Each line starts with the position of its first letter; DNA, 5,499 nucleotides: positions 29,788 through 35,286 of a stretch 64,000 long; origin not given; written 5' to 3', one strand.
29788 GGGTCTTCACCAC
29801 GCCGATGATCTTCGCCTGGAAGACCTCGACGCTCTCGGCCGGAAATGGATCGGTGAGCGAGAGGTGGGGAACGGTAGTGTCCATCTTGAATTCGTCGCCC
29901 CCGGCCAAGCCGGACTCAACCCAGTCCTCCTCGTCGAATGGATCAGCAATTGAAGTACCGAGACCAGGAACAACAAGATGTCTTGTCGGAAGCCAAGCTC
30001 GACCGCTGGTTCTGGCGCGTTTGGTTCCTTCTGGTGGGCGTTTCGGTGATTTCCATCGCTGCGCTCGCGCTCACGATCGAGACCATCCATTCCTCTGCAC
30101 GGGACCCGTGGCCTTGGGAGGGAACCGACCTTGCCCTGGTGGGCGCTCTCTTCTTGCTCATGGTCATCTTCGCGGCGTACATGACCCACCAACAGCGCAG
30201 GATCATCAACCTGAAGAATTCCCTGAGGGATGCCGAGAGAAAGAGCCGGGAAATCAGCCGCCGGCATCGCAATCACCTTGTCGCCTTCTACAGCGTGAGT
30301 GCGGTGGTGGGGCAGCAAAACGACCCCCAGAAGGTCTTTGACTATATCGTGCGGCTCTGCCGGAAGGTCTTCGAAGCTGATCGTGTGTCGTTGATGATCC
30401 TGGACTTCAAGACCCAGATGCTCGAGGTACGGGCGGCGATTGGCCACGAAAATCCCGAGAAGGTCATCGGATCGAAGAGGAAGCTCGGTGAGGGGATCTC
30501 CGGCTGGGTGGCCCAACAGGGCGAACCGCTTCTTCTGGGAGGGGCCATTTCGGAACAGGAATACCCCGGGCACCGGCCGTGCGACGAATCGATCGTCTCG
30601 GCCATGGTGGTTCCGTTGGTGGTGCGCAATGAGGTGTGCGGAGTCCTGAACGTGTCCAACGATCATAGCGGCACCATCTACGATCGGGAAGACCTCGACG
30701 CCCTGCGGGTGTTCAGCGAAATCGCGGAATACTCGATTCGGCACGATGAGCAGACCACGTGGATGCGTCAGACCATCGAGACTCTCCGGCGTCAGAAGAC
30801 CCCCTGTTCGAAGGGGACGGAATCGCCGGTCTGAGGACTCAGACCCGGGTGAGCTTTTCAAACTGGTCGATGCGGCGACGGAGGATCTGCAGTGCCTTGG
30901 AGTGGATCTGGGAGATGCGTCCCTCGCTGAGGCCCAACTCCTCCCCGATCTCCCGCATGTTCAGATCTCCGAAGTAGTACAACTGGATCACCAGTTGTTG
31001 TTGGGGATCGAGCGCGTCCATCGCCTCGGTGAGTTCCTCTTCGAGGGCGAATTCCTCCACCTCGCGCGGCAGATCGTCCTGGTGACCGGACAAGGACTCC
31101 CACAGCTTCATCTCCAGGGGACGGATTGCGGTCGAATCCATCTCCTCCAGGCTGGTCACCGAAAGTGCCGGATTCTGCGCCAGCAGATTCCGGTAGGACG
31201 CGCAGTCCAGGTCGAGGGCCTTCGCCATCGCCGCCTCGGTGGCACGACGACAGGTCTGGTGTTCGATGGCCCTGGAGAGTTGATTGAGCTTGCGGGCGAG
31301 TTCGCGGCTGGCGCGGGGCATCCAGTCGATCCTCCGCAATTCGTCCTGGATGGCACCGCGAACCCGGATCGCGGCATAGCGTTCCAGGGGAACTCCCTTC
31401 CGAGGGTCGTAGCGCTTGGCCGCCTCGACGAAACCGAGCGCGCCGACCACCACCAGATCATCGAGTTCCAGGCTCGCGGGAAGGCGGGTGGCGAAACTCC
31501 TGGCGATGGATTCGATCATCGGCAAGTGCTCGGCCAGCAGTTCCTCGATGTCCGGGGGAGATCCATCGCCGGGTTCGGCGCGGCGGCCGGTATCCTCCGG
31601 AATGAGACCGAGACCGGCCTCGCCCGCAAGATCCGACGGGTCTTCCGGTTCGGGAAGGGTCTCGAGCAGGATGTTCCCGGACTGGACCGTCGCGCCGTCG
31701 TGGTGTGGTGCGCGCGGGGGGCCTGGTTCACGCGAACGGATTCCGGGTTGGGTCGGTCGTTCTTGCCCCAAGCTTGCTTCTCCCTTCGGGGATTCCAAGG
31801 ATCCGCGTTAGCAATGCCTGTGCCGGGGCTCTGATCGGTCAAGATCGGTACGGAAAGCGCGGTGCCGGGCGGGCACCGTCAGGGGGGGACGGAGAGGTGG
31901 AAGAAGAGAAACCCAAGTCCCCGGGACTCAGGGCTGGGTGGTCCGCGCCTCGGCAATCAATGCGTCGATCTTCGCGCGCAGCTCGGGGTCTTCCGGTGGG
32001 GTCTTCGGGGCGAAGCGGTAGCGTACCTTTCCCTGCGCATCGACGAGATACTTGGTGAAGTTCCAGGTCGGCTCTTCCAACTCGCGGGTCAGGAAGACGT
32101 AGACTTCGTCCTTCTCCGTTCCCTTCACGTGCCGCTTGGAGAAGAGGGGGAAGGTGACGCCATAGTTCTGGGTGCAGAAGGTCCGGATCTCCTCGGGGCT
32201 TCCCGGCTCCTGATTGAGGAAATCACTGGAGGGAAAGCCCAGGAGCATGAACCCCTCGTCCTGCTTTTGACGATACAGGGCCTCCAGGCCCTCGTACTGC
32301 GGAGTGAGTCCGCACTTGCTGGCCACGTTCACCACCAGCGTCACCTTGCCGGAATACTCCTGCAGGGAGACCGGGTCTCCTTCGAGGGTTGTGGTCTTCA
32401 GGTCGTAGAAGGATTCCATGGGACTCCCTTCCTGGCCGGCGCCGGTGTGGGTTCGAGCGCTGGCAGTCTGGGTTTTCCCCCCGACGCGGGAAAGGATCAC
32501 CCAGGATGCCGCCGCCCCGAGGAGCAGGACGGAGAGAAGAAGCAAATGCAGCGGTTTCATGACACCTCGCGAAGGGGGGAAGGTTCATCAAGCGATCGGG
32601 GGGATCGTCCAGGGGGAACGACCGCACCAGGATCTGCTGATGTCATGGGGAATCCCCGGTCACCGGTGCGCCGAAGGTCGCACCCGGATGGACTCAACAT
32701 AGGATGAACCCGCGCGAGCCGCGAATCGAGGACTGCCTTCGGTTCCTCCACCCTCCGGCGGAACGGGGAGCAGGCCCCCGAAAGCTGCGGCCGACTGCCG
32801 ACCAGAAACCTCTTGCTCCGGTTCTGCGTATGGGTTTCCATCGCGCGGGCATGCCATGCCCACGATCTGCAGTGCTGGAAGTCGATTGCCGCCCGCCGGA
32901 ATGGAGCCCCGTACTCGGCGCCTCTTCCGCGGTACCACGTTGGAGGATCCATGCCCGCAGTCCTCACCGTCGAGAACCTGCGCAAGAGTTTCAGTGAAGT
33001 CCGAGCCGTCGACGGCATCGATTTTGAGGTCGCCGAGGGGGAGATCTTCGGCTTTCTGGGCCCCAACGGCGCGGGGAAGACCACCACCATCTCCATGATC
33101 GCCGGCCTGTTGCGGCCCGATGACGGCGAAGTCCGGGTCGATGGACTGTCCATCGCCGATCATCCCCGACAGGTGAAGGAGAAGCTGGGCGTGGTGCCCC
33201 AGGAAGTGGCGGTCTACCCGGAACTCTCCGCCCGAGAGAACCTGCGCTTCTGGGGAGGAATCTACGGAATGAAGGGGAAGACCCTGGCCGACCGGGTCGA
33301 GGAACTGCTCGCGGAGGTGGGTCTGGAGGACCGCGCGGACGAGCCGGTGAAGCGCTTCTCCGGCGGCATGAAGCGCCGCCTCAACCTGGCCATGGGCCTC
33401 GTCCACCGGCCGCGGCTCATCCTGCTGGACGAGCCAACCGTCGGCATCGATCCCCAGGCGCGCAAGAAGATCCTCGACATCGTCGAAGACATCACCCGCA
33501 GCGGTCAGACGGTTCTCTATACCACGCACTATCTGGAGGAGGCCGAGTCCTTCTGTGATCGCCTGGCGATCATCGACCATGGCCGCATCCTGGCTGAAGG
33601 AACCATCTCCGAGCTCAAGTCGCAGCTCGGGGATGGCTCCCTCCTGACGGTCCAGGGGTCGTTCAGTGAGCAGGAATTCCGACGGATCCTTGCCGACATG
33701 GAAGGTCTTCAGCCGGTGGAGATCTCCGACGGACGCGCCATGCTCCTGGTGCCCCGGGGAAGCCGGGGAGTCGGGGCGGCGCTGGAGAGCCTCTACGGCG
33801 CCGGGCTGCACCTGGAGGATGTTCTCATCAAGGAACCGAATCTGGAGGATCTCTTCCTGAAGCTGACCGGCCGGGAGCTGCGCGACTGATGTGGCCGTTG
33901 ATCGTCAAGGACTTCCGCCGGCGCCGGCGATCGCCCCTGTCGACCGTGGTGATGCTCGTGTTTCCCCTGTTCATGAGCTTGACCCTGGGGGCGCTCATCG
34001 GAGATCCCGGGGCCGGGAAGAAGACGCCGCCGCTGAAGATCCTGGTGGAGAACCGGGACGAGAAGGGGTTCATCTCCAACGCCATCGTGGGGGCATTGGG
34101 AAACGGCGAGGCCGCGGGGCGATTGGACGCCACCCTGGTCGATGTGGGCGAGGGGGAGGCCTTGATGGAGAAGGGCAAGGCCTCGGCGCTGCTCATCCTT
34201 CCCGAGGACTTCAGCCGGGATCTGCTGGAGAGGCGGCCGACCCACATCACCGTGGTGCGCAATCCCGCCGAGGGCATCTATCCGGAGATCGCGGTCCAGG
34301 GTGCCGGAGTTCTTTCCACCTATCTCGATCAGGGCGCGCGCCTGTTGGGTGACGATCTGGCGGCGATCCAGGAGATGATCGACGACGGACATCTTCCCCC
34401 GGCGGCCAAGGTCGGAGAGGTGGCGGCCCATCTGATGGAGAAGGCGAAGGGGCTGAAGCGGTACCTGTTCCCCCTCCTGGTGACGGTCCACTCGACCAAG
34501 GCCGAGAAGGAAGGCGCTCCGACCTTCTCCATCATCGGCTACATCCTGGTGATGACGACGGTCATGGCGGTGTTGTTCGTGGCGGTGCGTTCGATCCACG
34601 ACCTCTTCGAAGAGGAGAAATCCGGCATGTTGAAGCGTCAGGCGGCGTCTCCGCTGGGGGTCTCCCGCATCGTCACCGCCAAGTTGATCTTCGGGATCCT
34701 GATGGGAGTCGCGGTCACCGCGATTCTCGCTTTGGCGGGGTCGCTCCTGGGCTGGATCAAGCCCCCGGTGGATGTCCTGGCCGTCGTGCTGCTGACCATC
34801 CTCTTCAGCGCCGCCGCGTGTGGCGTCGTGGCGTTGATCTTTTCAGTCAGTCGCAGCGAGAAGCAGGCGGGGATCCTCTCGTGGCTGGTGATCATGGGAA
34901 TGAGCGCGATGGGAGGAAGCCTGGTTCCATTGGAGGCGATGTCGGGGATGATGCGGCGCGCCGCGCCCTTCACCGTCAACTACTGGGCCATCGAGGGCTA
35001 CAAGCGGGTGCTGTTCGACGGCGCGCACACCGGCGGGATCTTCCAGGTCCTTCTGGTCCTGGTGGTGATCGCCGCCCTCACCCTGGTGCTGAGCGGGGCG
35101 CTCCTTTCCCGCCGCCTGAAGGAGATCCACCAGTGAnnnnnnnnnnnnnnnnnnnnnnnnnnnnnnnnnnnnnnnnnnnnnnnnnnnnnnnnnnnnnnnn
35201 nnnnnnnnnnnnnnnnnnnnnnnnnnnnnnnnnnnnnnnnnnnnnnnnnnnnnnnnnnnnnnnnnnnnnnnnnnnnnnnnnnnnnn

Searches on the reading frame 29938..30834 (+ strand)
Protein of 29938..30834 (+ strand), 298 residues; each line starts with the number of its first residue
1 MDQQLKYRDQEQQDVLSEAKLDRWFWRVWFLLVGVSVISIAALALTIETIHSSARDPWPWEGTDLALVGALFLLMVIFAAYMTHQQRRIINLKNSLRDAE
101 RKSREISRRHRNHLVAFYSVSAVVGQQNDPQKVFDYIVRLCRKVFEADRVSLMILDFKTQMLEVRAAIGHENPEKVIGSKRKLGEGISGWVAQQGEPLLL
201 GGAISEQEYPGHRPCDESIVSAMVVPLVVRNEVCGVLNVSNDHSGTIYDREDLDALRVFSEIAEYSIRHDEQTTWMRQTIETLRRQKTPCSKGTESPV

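Call 78: search_protein_families(library=pfam, proteins=[window:29938-30834:+], max_evalue=0.0001)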
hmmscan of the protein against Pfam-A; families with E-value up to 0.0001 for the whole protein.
window:29938-30834:+ (298 aa): 3 families
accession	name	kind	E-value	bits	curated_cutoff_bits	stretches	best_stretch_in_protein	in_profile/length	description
PF01590.32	GAF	-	9.2e-15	55.8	22.4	1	129-265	1-131/133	GAF domain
PF13185.12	GAF_2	-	3.2e-13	50.5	28.6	1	128-263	2-131/136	GAF domain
PF13492.12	GAF_3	-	4.3e-09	37.3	27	1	130-260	2-120/129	GAF domain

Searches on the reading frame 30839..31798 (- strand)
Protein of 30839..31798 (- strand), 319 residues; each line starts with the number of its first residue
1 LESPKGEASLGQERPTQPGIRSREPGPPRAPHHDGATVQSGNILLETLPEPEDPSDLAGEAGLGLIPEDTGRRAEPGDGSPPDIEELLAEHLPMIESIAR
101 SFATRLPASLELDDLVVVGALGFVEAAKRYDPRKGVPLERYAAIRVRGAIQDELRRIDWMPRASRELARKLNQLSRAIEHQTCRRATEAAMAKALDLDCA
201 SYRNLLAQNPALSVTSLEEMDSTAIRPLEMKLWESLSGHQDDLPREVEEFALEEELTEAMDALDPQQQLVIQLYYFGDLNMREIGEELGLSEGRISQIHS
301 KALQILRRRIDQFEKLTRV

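Call 78: search_protein_families(library=pfam, proteins=[window:30839-31798:-], max_evalue=0.0001)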
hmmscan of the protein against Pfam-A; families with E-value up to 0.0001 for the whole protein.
window:30839-31798:- (319 aa): 4 families
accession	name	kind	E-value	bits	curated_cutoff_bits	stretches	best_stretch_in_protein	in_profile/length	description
PF04545.22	Sigma70_r4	-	1.1e-17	63.7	24.1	1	259-307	1-49/50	Sigma-70, region 4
PF04542.20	Sigma70_r2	-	5.2e-13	49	24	1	88-159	2-70/71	Sigma-70 region 2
PF08281.18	Sigma70_r4_2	-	1.3e-08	34.8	25.7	1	254-304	2-52/54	Sigma-70, region 4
PF04539.22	Sigma70_r3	-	4.1e-05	24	25.3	0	166-217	1-52/78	Sigma-70 region 3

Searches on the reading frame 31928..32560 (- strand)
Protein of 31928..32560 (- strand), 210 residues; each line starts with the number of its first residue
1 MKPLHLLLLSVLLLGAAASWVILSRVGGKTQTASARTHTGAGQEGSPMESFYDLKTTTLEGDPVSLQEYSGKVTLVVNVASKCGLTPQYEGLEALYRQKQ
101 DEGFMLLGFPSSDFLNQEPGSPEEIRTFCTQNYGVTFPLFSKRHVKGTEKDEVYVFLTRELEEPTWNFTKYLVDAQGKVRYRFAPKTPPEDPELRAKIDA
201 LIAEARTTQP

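Call 78: search_protein_families(library=pfam, proteins=[window:31928-32560:-], max_evalue=0.0001)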
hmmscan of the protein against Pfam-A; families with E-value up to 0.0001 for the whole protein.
window:31928-32560:- (210 aa): 3 families
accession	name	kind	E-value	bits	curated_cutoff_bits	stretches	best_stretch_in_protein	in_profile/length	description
PF00255.25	GSHPx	-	2e-36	124.3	27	1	51-157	1-107/108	Glutathione peroxidase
PF08534.16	Redoxin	-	3e-06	27.5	26.6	1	44-196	2-146/148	Redoxin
PF00578.27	AhpC-TSA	-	2e-05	24.9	26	1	51-181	5-123/124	AhpC/TSA family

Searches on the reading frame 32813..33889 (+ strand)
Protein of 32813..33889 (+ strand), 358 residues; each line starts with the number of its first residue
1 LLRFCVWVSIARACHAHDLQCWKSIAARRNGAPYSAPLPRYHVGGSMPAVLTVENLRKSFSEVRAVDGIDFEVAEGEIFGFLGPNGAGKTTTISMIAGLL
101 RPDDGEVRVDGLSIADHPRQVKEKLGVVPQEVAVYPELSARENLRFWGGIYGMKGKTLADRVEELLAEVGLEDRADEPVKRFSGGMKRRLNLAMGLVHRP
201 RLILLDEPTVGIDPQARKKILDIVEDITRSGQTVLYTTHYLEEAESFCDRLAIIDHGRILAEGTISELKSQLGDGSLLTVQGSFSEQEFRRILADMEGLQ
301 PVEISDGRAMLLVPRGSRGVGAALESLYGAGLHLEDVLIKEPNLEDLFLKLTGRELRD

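Call 78: search_protein_families(library=pfam, proteins=[window:32813-33889:+], max_evalue=0.0001)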
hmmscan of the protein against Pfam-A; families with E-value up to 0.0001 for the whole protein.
window:32813-33889:+ (358 aa): 2 families
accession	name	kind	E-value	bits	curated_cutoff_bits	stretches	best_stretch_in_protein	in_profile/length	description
PF00005.33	ABC_tran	-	3.3e-35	122.1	25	1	67-209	2-136/137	ABC transporter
PF13304.12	AAA_21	-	1.9e-13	51.6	27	1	168-239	224-298/304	AAA domain, putative AbiEii toxin, Type IV TA system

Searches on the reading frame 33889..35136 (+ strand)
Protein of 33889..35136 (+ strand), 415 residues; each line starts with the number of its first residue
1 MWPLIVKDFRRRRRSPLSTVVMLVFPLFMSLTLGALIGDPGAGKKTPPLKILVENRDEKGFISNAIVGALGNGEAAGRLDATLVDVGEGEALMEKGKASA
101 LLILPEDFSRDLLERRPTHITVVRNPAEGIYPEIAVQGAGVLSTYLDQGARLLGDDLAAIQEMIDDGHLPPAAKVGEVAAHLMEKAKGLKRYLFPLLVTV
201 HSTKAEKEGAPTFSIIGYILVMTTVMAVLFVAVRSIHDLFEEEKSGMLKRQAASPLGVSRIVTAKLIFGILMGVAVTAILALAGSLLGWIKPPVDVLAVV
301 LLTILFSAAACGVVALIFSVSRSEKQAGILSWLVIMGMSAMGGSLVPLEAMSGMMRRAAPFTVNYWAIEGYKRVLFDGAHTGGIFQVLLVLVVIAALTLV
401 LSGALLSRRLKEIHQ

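Call 78: search_protein_families(library=pfam, proteins=[window:33889-35136:+], max_evalue=0.0001)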
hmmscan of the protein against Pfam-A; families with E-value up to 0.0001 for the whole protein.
window:33889-35136:+ (415 aa): 3 families
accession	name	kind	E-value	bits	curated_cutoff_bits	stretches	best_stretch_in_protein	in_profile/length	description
PF12698.13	ABC2_membrane_3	-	9.7e-35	120.7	31.6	1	19-402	3-345/347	ABC-2 family transporter protein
PF01061.29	ABC2_membrane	-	1e-14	55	26.9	1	218-374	52-209/211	ABC-2 type transporter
PF12679.13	ABC2_membrane_2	-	3.8e-10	39.9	27.2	1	2-336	1-192/283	ABC-2 family transporter protein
